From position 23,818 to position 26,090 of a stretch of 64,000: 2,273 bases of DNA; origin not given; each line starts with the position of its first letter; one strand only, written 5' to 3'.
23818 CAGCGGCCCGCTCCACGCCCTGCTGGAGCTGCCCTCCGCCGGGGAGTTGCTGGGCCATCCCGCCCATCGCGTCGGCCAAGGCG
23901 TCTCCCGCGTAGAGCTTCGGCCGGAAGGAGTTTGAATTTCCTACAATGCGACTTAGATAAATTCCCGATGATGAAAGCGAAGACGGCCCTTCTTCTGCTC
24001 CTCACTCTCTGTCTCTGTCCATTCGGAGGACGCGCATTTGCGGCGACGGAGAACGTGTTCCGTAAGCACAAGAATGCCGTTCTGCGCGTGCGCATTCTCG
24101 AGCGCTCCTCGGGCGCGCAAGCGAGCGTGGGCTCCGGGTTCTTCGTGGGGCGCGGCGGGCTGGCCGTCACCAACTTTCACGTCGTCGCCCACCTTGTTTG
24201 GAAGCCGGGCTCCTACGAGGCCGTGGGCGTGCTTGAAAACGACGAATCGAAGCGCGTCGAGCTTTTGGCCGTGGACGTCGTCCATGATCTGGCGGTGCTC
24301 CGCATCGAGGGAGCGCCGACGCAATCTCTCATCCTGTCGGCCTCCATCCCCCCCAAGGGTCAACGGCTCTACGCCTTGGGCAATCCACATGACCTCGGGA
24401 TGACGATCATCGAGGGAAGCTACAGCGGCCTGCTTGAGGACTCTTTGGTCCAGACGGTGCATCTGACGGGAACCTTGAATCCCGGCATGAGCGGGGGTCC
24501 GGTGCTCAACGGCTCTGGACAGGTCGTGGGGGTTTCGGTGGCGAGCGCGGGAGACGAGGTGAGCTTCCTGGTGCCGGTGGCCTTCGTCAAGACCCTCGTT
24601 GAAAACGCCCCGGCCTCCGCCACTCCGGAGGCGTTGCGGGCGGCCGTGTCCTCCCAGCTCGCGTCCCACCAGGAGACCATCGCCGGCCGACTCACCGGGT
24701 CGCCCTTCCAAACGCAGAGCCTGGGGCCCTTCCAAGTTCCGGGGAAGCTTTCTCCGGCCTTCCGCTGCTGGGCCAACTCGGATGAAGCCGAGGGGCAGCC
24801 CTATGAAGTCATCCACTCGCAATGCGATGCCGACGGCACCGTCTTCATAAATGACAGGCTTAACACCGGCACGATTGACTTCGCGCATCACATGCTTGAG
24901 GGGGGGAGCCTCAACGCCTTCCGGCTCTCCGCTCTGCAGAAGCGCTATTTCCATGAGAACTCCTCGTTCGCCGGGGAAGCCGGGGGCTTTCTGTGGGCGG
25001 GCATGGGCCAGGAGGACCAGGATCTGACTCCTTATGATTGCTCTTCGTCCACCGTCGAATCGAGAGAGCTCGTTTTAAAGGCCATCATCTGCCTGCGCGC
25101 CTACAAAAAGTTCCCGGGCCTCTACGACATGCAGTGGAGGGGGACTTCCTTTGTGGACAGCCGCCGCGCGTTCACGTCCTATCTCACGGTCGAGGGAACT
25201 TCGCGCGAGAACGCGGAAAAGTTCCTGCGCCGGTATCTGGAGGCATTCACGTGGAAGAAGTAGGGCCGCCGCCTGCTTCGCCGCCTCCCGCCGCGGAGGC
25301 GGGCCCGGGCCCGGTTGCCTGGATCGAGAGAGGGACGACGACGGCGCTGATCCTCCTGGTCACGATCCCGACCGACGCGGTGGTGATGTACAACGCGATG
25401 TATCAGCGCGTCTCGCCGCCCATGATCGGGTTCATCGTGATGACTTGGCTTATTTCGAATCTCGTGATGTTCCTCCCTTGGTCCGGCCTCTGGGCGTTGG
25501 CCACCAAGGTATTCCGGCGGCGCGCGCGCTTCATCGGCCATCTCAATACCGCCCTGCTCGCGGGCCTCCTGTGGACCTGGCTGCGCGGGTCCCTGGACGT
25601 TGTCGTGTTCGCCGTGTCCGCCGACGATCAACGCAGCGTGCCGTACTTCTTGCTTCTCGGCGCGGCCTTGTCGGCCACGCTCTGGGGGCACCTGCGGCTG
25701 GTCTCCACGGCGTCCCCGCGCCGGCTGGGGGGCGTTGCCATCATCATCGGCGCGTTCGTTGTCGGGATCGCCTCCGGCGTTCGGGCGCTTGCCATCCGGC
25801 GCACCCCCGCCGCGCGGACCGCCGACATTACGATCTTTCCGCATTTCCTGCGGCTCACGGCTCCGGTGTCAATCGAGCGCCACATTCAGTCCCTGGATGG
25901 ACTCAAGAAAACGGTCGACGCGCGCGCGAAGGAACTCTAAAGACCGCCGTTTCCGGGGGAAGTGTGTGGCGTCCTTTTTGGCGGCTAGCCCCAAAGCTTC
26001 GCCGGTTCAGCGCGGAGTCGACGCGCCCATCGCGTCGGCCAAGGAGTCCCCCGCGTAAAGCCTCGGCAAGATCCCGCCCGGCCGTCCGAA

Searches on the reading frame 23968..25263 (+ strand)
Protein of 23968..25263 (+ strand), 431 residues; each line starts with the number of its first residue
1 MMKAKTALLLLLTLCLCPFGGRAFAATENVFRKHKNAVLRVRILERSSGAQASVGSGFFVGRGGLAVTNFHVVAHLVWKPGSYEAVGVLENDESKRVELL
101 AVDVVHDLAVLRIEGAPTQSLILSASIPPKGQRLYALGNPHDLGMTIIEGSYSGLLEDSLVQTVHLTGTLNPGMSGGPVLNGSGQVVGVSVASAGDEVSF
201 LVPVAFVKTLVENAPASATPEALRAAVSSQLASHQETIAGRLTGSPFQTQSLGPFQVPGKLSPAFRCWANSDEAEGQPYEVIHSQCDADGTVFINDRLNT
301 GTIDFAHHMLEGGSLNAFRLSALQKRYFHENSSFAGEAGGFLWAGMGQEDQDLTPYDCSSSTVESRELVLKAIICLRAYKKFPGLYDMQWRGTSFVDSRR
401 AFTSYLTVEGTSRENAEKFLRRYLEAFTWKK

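Call 7: search_protein_families(library=pfam, proteins=[window:23968-25263:+], max_evalue=0.01)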
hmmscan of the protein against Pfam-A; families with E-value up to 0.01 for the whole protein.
window:23968-25263:+ (431 aa): 2 families
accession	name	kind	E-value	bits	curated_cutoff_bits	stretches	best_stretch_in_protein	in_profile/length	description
PF13365.12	Trypsin_2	-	7.1e-25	88.9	27.6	1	55-189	1-144/144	Trypsin-like peptidase domain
PF00089.32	Trypsin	-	0.0023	18.2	20.6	1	55-197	27-202/220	Trypsin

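Call 9: search_protein_families(library=ncbifam, proteins=[window:23968-25263:+], max_evalue=1)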
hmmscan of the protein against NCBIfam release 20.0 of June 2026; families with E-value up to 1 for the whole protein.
window:23968-25263:+ (431 aa): 12 families
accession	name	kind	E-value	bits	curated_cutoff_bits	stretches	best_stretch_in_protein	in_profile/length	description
TIGR02037.1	degP_htrA_DO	subfamily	1.3e-17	63.9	416.2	1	47-214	54-227/434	Do family serine endopeptidase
NF041521.1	HhoA_HhoB_HtrA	equivalog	3.5e-16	59.4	450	1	46-212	50-221/335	HhoA/HhoB/HtrA family serine endopeptidase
NF047968.1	SerProtHtrA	equivalog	9.2e-16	58.1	470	1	51-213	85-255/357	serine protease HtrA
NF033740.0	MarP_fam_protase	equivalog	2e-14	53.5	250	1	26-219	185-382/390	MarP family serine protease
TIGR02038.1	protease_degS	equivalog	1.7e-13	50.4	422.95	1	48-195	73-220/351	outer membrane-stress sensor serine endopeptidase DegS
NF050055.1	SerProtHtrAMycob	equivalog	2.9e-10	39.7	800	1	41-212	215-404/502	serine protease HtrA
NF008147.1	PRK10898.1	equivalog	5.5e-10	38.9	408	1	48-193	73-218/352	outer membrane-stress sensor serine endopeptidase DegS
NF040960.1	MamE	equivalog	3.2e-08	32.6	800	1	47-211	116-290/659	magnetosome formation protease MamE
NF040961.1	MamO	equivalog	6.1e-06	24.8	800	1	44-217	89-270/648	magnetosome protein MamO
NF007526.1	PRK10139.1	equivalog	0.00018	20.3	756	1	54-210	92-255/456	serine endoprotease DegQ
NF008189.1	PRK10942.1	equivalog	0.00034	19.2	720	1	53-212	113-279/477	serine endoprotease DegP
NF053637.1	SerProtHtrAspr2045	equivalog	0.0015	17.5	650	1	166-192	227-253/394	serine protease HtrA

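Call 20: find_related_loci(query=window:23968-25263:+, collection=genome_contigs, flank=10000)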
Query window:23968-25263:+ (431 aa) in genome_contigs; peptide patterns used: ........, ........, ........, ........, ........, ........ (x = any residue, [..] = any of these).
53 stretches matched a pattern; 2 encode a relative of the query (tblastn E <= 1e-3); 2 distinct loci.
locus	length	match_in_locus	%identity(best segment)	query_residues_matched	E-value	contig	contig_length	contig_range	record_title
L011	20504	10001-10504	28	51-213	4e-12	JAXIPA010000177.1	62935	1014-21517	MAG: Nitrospirota bacterium isolate Fractures_MAG_07 c_000000244117, whole genome shotgun sequence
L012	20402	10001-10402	30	55-189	1e-10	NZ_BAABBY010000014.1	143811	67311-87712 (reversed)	Pedobacter jeongneungensis strain JCM 17626 sequence14, whole genome shotgun sequence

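Call 28: find_homologous_proteins(query=window:23968-25263:+, max_evalue=1e-10)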
Query window:23968-25263:+ (431 aa): 977 proteins with E <= 1e-10 among 8000 candidates; the best 120 are listed.
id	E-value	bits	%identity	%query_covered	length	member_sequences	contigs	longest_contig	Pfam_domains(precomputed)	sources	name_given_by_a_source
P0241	2.8e-161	555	98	61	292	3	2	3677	PF13365.13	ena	-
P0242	1.9e-154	532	57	93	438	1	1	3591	PF13365.13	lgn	-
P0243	3.5e-151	522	55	97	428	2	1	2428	PF13365.13,PF00089.33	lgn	-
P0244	1.9e-147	509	56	93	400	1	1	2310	PF13365.13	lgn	-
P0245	8.1e-145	501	54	94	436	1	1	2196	PF13365.13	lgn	-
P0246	4.9e-143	495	53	94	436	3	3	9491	PF13365.13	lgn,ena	-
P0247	5.3e-131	455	48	99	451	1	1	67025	PF13365.13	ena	-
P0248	6.3e-127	442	47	95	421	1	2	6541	PF13365.13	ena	-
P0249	2.7e-126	440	48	94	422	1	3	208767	PF13365.13,PF00089.33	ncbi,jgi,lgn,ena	-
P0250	2.0e-124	434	49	96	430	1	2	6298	PF13365.13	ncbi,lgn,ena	-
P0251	3.1e-121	423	45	100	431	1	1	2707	PF13365.13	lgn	-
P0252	3.5e-118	413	49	94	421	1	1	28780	PF13365.13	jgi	jgi:hypothetical protein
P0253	5.0e-111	389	44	98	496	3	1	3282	PF13365.13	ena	-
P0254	2.2e-99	351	41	94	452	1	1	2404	PF13365.13,PF00089.33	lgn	-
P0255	6.8e-99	349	43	94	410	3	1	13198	PF13365.13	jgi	jgi:hypothetical protein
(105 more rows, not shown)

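Call 29: find_encoding_contigs(protein=P0241, flank=5000, max_places=4)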
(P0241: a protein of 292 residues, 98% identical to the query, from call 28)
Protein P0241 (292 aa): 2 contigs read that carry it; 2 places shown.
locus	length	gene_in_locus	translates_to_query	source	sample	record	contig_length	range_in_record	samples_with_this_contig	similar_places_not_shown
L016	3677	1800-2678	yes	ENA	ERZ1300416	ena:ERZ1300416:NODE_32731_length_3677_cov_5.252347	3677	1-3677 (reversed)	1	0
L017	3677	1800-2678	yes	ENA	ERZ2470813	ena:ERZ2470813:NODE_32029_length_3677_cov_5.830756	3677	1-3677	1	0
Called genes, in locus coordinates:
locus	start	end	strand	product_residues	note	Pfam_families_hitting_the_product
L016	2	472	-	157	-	?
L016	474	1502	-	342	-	PF00291:PALP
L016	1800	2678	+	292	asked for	PF13365:Trypsin_2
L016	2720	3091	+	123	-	-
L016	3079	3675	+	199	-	?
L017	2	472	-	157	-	?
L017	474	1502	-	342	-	PF00291:PALP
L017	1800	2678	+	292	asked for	PF13365:Trypsin_2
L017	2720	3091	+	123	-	-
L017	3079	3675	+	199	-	?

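Call 30: find_encoding_contigs(protein=P0246, flank=6000, max_places=2)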
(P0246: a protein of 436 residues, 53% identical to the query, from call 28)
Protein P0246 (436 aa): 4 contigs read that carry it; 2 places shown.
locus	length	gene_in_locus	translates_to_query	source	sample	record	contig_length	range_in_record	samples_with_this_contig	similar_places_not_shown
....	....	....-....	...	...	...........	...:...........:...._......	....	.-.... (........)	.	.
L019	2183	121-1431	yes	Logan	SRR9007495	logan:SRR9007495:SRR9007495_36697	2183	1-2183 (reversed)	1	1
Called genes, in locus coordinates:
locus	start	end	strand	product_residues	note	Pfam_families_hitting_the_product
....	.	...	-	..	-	?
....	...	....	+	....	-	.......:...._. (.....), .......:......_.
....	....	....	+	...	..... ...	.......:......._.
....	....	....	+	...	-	-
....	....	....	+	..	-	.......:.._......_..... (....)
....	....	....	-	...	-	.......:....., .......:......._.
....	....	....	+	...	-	-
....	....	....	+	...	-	?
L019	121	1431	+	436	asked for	PF13365:Trypsin_2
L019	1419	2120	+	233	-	-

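Call 49: search_protein_families(library=padloc, proteins=[window:23968-25263:+], max_evalue=0.01)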
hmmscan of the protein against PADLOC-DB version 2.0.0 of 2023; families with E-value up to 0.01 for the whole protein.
window:23968-25263:+ (431 aa): 4 families
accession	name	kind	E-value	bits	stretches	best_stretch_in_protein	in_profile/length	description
PDLC02959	RT-Protease_XI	-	6.7e-17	59.6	1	37-211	336-508/510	single gene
PDLC02960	RT-Protease_XI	-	1.1e-16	58.9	1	40-212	337-505/506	single gene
PDLC04593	PDC-M35A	-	3.7e-05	21.6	1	47-193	15-181/216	-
PDLC03855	LmuA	-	0.0069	13.7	0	35-187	8-164/425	-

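Call 68: find_encoding_contigs(protein=P0242, flank=4000, max_places=2)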
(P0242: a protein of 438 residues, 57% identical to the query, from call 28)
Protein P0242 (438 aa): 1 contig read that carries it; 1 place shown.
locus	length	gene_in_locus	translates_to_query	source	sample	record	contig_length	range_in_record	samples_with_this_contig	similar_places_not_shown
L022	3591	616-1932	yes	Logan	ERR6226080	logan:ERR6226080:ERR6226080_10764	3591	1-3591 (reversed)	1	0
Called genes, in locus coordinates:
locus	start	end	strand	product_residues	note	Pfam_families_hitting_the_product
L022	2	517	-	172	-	?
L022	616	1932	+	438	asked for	PF13365:Trypsin_2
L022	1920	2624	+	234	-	-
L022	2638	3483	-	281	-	-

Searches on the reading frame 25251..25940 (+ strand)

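Call 7: search_protein_families(library=pfam, proteins=[window:25320-25940:+], max_evalue=0.01)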
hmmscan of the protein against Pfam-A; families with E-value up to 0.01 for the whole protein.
window:25320-25940:+ (206 aa): 0 families

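Call 8: search_protein_families(library=pfam, proteins=[window:25320-25940:+], max_evalue=10)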
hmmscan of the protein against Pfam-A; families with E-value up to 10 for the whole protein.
window:25320-25940:+ (206 aa): 1 family
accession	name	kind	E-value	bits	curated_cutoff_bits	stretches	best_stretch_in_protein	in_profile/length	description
PF13567.11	DUF4131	-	7.5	6.7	31.6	1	109-167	6-61/165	Domain of unknown function (DUF4131)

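Call 9: search_protein_families(library=ncbifam, proteins=[window:25320-25940:+], max_evalue=1)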
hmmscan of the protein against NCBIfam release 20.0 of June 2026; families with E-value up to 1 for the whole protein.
window:25320-25940:+ (206 aa): 0 families

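Call 49: search_protein_families(library=padloc, proteins=[window:25251-25940:+], max_evalue=0.01)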
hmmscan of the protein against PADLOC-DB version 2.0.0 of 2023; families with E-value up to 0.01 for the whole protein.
window:25251-25940:+ (229 aa): 0 families
